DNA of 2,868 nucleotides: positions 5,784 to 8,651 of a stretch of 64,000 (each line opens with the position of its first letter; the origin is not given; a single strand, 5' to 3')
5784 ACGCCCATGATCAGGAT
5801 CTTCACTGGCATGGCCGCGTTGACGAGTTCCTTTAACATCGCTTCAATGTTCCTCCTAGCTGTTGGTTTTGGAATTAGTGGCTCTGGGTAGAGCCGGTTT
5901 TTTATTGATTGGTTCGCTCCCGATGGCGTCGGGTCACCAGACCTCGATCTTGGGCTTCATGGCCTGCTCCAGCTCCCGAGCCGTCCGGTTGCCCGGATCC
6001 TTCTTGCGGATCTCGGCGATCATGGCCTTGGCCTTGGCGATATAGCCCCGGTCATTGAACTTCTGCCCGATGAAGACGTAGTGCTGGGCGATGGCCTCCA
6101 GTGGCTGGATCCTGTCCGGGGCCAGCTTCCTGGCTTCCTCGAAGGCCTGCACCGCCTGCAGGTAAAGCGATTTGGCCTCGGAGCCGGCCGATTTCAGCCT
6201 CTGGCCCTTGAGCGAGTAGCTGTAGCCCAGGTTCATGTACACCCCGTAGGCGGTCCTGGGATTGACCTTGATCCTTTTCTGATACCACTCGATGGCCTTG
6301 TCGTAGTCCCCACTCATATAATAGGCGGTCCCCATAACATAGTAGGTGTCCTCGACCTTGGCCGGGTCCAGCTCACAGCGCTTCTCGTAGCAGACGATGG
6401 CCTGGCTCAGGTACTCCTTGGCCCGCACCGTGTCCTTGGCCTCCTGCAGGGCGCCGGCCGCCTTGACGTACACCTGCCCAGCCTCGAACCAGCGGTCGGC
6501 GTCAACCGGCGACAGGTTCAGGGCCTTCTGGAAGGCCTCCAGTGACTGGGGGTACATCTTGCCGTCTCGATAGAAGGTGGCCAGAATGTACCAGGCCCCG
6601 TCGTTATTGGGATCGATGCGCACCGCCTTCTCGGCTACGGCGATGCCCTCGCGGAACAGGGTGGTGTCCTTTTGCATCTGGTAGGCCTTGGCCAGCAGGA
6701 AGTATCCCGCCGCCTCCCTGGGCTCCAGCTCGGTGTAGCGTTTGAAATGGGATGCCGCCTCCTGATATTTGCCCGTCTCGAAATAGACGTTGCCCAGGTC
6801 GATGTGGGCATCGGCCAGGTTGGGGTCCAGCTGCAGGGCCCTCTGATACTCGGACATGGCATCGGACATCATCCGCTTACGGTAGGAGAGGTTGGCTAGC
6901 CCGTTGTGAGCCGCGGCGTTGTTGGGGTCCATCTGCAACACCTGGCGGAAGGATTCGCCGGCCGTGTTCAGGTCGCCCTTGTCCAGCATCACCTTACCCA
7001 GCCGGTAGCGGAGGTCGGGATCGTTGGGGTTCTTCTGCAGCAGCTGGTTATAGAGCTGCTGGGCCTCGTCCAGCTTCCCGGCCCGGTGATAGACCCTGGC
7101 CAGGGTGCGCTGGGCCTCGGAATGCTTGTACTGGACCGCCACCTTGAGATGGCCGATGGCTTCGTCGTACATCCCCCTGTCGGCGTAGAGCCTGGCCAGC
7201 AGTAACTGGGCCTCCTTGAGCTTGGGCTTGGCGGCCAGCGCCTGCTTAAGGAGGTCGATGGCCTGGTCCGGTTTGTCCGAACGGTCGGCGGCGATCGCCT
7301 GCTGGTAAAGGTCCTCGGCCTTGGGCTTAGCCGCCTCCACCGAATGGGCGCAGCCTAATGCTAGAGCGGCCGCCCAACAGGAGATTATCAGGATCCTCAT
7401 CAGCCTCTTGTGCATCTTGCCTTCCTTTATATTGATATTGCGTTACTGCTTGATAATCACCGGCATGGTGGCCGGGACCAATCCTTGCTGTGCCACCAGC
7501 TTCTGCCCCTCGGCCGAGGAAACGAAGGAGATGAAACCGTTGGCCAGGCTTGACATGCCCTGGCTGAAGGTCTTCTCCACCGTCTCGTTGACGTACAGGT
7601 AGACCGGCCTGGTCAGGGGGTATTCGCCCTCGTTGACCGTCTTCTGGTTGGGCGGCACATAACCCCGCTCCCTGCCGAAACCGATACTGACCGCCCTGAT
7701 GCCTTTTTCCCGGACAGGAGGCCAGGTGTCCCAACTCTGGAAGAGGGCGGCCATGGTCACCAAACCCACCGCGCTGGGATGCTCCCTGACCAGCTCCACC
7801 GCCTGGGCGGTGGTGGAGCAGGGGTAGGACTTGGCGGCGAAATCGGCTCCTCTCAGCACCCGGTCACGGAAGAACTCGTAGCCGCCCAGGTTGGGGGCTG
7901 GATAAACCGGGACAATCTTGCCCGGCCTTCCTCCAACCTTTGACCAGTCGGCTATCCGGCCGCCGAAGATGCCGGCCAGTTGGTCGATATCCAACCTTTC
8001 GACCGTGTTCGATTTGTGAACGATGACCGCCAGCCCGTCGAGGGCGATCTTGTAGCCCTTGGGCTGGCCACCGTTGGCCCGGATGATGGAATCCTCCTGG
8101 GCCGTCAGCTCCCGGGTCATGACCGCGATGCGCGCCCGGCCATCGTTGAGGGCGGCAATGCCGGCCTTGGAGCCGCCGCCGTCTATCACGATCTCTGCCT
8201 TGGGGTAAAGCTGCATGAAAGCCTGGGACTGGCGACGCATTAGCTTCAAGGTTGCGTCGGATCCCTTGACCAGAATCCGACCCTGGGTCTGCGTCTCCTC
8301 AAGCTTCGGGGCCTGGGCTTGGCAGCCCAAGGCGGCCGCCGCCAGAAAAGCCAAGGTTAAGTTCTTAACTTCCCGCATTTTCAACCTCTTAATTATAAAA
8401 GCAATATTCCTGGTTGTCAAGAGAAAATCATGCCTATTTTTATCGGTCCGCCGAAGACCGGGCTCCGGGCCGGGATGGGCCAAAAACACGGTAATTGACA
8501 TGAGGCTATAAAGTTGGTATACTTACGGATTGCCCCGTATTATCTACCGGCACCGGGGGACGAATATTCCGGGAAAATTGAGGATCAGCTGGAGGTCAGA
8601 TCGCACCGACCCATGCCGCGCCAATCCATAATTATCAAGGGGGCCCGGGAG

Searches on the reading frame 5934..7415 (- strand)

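Call 62: search_protein_families(library=pfam, proteins=[window:5934-7415:-], max_evalue=0.00001)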
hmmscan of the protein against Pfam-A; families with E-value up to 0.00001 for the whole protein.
window:5934-7415:- (493 aa): 28 families (the best 25 are shown)
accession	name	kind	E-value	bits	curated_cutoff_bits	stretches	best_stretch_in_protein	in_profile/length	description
PF13414.12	TPR_11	-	4.3e-47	158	26.8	5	107-147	2-42/42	TPR repeat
PF07719.23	TPR_2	-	2.5e-46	152.4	27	1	201-233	1-33/34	Tetratricopeptide repeat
PF00515.34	TPR_1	-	5.3e-40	134.1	27.8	1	356-386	2-32/34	Tetratricopeptide repeat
PF14559.12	TPR_19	-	3.2e-39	133.5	25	4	79-136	3-62/68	Tetratricopeptide repeat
PF13431.12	TPR_17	-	1.4e-38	128.3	24.4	0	190-220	2-32/34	Tetratricopeptide repeat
PF13428.12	TPR_14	-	8.6e-37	122.3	23.5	1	100-141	2-43/44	Tetratricopeptide repeat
PF13432.12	TPR_16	-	1.4e-32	112.1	32.7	3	104-167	2-65/65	Tetratricopeptide repeat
PF13181.12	TPR_8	-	4.3e-29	98.6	25.7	0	356-386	2-32/34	Tetratricopeptide repeat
PF13424.12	TPR_12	-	1.2e-27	96.3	30.1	1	314-383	4-73/77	Tetratricopeptide repeat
PF12895.13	ANAPC3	-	5.4e-23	81.5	27.2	0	336-386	5-53/82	Anaphase-promoting complex, cyclosome, subunit 3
PF23914.1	TPR_CcmH_CycH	-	3e-21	76.3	42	2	194-308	43-157/158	Cytochrome c-type biogenesis protein H TPR domain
PF13174.12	TPR_6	-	1.2e-20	73.1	26.3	0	105-131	6-32/33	Tetratricopeptide repeat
PF13176.12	TPR_7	-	2.6e-19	68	27.9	0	105-134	5-34/36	Tetratricopeptide repeat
PF24575.1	TPR_Slam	-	2.3e-15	57.4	35.2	0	167-224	47-104/104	Surface lipoprotein assembly modifier, N-terminal TPR repeats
PF07721.20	TPR_4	-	1.7e-14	53.3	27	0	101-122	3-24/26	Tetratricopeptide repeat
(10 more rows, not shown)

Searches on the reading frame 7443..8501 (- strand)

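Call 62: search_protein_families(library=pfam, proteins=[window:7443-8501:-], max_evalue=0.00001)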
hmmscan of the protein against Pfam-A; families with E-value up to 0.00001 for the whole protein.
window:7443-8501:- (352 aa): 1 family
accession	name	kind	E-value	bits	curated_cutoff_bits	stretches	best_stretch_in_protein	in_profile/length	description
PF12849.12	PBP_like_2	-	1e-39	137.3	27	1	69-331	5-267/267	PBP superfamily domain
